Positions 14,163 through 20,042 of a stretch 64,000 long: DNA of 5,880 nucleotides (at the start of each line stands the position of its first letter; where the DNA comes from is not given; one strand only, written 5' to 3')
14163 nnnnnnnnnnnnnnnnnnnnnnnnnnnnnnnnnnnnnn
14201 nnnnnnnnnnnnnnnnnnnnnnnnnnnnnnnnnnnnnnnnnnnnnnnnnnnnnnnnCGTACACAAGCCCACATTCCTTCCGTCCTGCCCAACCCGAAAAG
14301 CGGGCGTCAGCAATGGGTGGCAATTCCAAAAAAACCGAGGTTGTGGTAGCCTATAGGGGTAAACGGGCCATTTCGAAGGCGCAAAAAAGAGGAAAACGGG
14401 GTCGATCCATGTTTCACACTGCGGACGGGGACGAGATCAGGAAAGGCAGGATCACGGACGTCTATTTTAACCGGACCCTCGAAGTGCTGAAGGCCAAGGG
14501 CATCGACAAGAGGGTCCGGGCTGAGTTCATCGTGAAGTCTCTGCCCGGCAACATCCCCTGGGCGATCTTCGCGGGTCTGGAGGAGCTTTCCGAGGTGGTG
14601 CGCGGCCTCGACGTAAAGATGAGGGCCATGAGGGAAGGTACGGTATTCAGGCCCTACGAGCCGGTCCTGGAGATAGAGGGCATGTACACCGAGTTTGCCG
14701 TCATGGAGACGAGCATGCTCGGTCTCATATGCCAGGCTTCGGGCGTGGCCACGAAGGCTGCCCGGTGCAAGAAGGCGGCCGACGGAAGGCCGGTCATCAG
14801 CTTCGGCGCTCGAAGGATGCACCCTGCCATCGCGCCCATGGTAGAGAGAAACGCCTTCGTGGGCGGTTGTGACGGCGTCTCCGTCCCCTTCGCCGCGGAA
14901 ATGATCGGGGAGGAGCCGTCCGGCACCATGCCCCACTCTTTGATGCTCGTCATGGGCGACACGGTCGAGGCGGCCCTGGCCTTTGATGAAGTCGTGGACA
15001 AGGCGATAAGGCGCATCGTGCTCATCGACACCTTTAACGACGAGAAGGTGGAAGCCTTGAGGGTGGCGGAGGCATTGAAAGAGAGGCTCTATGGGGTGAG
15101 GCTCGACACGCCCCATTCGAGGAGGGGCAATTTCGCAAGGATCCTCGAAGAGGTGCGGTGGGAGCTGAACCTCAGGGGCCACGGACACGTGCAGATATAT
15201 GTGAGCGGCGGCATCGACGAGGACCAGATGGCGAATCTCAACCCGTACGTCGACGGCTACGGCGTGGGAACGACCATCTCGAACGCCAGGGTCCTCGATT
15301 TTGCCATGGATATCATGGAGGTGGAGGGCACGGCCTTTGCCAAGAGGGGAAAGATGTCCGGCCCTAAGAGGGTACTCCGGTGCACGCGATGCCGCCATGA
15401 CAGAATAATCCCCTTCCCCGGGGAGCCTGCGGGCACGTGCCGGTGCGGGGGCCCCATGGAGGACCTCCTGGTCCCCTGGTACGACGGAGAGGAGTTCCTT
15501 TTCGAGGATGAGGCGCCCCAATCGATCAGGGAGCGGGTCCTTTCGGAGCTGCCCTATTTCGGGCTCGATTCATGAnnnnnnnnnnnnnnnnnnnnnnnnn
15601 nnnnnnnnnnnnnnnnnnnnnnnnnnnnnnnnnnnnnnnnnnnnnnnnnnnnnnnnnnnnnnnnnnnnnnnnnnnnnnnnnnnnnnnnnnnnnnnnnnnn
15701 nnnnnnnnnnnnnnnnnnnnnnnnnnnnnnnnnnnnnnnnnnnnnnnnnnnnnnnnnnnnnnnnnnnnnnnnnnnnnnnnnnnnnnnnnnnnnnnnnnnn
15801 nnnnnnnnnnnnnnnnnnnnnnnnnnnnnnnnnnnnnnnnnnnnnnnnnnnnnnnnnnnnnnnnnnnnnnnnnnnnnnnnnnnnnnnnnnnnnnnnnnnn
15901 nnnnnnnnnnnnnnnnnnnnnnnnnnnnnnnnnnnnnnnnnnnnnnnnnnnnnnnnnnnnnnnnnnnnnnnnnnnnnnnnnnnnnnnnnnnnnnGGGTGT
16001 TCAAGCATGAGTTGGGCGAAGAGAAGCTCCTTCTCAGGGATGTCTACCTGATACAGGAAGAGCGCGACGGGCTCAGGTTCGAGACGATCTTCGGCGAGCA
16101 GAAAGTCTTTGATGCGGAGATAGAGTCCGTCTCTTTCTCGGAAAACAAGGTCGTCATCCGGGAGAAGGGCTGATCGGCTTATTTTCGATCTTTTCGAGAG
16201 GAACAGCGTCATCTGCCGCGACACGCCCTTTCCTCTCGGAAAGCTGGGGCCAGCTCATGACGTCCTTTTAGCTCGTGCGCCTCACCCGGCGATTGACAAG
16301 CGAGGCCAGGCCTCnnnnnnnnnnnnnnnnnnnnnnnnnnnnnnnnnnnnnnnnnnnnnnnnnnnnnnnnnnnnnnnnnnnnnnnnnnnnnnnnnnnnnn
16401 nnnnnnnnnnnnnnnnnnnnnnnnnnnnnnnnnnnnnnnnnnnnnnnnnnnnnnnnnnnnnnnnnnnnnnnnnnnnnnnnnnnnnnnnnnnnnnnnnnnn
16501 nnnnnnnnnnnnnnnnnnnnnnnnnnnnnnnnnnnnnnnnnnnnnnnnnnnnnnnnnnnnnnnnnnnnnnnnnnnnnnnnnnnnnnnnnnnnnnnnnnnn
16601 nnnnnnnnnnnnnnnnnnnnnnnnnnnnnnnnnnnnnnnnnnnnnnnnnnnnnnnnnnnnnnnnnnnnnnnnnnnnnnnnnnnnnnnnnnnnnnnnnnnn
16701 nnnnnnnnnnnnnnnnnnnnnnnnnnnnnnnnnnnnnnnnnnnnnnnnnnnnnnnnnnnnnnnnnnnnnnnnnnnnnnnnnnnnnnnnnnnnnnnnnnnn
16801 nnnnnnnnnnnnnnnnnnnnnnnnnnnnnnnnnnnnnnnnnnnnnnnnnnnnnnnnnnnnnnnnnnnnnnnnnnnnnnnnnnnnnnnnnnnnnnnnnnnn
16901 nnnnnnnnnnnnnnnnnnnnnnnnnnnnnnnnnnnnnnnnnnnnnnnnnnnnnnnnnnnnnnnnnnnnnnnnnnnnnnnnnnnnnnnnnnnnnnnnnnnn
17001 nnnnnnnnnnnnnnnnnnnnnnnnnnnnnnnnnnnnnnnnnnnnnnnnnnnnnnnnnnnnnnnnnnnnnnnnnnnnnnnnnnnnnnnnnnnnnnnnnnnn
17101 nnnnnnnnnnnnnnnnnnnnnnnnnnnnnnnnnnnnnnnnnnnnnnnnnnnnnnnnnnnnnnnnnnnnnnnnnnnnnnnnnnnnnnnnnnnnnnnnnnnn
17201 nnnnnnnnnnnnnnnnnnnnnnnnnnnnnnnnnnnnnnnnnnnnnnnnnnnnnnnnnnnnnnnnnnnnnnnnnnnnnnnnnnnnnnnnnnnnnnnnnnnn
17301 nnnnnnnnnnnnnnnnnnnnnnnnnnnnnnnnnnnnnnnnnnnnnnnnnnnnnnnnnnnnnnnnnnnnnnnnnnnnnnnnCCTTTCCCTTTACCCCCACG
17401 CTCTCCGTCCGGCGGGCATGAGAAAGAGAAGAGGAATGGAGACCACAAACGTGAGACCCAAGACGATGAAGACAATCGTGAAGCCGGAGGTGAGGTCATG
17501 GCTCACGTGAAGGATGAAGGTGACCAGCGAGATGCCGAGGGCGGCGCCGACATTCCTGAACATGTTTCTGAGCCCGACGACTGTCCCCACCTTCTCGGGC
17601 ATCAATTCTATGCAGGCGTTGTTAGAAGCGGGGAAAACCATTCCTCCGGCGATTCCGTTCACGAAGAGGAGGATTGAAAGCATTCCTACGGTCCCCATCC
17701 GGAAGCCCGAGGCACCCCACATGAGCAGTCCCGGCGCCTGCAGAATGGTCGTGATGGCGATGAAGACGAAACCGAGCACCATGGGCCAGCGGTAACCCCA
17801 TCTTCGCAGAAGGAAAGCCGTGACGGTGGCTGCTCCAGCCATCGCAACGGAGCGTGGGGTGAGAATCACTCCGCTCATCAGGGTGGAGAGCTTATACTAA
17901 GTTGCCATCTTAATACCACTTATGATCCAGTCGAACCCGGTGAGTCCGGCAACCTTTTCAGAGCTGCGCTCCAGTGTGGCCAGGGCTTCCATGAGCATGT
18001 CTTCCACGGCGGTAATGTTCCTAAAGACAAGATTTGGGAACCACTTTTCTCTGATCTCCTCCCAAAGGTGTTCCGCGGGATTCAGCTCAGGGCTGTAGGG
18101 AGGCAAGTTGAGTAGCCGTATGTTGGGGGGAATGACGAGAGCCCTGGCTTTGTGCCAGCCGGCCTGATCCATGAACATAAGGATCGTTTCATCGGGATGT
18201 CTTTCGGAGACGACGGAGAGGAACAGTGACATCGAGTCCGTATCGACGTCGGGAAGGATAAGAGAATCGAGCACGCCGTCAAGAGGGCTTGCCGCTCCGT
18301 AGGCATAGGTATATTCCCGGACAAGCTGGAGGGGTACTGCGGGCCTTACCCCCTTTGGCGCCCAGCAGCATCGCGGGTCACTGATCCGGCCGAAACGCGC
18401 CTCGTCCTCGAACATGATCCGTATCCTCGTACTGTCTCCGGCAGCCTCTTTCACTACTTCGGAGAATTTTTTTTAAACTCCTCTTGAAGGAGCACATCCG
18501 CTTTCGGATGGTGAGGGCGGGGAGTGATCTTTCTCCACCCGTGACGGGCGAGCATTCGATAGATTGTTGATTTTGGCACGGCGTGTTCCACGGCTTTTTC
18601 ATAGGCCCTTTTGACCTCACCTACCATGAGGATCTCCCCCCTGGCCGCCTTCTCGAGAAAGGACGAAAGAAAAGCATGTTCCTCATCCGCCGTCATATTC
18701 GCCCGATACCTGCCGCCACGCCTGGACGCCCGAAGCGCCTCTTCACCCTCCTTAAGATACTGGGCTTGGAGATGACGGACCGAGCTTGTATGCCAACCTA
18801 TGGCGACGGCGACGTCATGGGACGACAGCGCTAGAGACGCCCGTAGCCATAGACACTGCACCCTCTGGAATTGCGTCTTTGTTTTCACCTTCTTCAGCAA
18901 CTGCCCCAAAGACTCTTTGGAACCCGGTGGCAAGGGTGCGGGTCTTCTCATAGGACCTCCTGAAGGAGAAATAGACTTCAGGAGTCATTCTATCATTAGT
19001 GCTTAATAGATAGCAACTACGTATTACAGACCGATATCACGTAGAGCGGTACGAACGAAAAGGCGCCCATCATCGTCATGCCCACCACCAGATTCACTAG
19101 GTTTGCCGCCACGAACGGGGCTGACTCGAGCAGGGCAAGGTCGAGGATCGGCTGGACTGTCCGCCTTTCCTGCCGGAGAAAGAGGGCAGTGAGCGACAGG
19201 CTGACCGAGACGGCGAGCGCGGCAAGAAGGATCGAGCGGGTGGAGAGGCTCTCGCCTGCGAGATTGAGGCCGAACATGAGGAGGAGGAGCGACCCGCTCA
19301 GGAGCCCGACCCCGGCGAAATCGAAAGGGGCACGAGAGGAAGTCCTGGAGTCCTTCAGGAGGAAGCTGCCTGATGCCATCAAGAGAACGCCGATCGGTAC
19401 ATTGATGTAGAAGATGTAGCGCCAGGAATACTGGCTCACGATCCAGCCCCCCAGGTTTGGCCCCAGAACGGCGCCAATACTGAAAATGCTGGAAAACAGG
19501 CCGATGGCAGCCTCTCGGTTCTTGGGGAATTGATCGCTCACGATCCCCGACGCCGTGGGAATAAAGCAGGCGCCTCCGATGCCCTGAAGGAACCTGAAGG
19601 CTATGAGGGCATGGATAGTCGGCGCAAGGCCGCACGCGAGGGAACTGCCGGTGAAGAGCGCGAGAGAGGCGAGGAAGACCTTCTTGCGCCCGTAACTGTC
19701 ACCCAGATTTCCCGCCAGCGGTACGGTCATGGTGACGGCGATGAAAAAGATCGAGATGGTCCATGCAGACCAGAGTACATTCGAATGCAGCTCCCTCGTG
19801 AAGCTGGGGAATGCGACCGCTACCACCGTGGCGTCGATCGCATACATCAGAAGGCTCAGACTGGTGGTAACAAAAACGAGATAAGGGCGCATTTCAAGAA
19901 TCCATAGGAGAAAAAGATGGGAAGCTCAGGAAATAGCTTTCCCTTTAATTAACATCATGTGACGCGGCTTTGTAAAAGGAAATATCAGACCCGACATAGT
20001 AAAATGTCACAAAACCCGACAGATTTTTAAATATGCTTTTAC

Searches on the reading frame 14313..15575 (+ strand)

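Call 29: search_protein_families(library=pfam, proteins=[window:14313-15575:+], max_evalue=0.00001)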
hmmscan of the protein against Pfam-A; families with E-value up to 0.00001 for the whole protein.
window:14313-15575:+ (420 aa): 2 families
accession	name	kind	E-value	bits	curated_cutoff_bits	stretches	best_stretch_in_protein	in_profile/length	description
PF02749.22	QRPTase_N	-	2.7e-21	76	27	1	49-143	1-82/82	Quinolinate phosphoribosyl transferase, N-terminal domain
PF01729.25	QRPTase_C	-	2e-18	67.2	23.1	1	145-333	1-169/169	Quinolinate phosphoribosyl transferase, C-terminal domain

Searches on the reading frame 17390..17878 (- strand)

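Call 29: search_protein_families(library=pfam, proteins=[window:17390-17878:-], max_evalue=0.00001)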
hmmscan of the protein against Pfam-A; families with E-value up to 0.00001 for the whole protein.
window:17390-17878:- (162 aa): 1 family
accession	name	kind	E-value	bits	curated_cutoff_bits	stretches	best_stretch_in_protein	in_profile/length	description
PF07690.21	MFS_1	-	1.7e-12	47.4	33.4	1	3-153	35-172/347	Major Facilitator Superfamily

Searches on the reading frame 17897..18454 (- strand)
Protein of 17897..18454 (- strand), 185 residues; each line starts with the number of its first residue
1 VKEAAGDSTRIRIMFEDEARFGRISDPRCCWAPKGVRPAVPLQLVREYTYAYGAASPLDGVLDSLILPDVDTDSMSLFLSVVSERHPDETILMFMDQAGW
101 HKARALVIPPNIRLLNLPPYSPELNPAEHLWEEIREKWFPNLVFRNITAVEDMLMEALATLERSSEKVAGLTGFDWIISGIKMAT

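Call 29: search_protein_families(library=pfam, proteins=[window:17897-18454:-], max_evalue=0.00001)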
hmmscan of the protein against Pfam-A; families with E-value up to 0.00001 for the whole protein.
window:17897-18454:- (185 aa): 1 family
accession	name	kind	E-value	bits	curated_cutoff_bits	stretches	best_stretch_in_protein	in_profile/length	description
PF13358.12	DDE_3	-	1.2e-18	67.8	28.6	1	12-147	1-142/146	DDE superfamily endonuclease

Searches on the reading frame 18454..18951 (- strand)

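Call 29: search_protein_families(library=pfam, proteins=[window:18454-18951:-], max_evalue=0.00001)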
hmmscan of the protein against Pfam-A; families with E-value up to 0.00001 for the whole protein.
window:18454-18951:- (165 aa): 2 families
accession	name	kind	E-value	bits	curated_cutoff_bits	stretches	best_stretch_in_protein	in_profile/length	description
PF13592.12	HTH_33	-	3.5e-12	46.2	25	1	113-163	10-60/60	Winged helix-turn helix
PF13551.12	HTH_29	-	6.3e-08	33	28.1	1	30-91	1-63/64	Winged helix-turn helix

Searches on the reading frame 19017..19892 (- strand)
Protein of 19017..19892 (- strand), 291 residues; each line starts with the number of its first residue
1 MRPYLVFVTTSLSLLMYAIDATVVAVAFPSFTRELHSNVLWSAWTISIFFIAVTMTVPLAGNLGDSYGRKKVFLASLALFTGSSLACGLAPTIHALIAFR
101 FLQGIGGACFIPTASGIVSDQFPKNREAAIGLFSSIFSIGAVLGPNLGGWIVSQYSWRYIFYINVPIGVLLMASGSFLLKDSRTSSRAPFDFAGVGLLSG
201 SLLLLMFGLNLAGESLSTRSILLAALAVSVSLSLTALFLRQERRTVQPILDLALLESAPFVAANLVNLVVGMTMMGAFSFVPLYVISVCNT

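Call 29: search_protein_families(library=pfam, proteins=[window:19017-19892:-], max_evalue=0.00001)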
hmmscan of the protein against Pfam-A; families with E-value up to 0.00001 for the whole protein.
window:19017-19892:- (291 aa): 3 families
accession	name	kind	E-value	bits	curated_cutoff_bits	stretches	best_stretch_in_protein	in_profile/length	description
PF07690.21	MFS_1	-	3.7e-39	135.1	33.4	1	11-284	2-228/347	Major Facilitator Superfamily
PF00083.30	Sugar_tr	-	2.1e-11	43.8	22.3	1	37-182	43-194/452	Sugar (and other) transporter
PF05977.19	MFS_3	-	1.9e-07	30.4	27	1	43-165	53-176/524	Transmembrane secretion effector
